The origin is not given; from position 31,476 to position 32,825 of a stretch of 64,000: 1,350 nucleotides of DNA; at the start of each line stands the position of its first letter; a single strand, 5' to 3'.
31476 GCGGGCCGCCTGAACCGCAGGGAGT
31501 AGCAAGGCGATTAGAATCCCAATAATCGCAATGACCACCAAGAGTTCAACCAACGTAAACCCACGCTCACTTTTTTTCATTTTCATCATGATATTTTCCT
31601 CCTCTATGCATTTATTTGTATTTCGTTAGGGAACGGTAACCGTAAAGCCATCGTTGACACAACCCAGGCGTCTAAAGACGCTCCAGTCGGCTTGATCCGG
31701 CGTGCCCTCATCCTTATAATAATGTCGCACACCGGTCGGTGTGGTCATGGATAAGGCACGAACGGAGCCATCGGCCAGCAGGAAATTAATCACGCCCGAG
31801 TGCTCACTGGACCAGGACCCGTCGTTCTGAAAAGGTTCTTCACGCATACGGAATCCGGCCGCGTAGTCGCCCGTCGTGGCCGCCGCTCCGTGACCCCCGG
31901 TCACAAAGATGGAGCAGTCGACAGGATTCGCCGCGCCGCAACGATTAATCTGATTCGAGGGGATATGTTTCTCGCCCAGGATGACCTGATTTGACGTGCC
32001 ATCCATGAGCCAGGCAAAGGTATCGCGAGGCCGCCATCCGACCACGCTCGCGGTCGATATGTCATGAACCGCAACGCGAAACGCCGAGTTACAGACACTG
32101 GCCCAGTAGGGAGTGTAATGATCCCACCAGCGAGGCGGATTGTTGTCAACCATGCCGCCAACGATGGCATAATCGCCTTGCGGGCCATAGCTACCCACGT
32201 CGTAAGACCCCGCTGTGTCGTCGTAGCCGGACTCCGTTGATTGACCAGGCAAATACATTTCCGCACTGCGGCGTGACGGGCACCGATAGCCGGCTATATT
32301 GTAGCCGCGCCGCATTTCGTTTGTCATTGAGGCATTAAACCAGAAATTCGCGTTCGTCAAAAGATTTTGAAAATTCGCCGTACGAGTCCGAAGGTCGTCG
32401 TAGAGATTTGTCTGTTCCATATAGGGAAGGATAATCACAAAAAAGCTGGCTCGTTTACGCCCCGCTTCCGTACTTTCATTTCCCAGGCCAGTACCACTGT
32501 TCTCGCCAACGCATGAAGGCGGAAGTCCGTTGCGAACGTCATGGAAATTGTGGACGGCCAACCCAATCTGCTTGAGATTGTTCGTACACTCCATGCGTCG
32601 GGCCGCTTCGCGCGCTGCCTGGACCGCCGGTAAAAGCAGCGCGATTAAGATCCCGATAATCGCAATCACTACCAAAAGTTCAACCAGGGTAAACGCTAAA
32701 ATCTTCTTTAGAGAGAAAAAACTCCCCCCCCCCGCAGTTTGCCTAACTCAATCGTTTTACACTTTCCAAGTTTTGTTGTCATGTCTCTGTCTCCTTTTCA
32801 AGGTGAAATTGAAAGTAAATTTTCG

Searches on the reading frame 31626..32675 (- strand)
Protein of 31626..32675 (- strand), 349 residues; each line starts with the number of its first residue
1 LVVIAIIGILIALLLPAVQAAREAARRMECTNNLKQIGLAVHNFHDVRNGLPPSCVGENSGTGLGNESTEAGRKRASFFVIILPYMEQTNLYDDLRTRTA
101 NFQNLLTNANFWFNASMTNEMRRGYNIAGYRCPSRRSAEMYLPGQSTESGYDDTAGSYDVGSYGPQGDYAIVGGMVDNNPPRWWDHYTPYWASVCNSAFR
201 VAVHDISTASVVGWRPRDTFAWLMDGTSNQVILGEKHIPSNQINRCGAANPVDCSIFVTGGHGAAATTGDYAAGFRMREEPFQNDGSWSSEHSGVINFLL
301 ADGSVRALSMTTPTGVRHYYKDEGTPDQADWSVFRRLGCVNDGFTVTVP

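Call 54: search_protein_families(library=pfam, proteins=[window:31626-32675:-], max_evalue=0.001)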
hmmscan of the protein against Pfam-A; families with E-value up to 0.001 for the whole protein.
window:31626-32675:- (349 aa): 1 family
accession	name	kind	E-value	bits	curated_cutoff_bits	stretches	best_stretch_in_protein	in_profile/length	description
PF07596.16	SBP_bac_10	-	7e-42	144.8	23.3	1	19-312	1-265/268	Protein of unknown function (DUF1559)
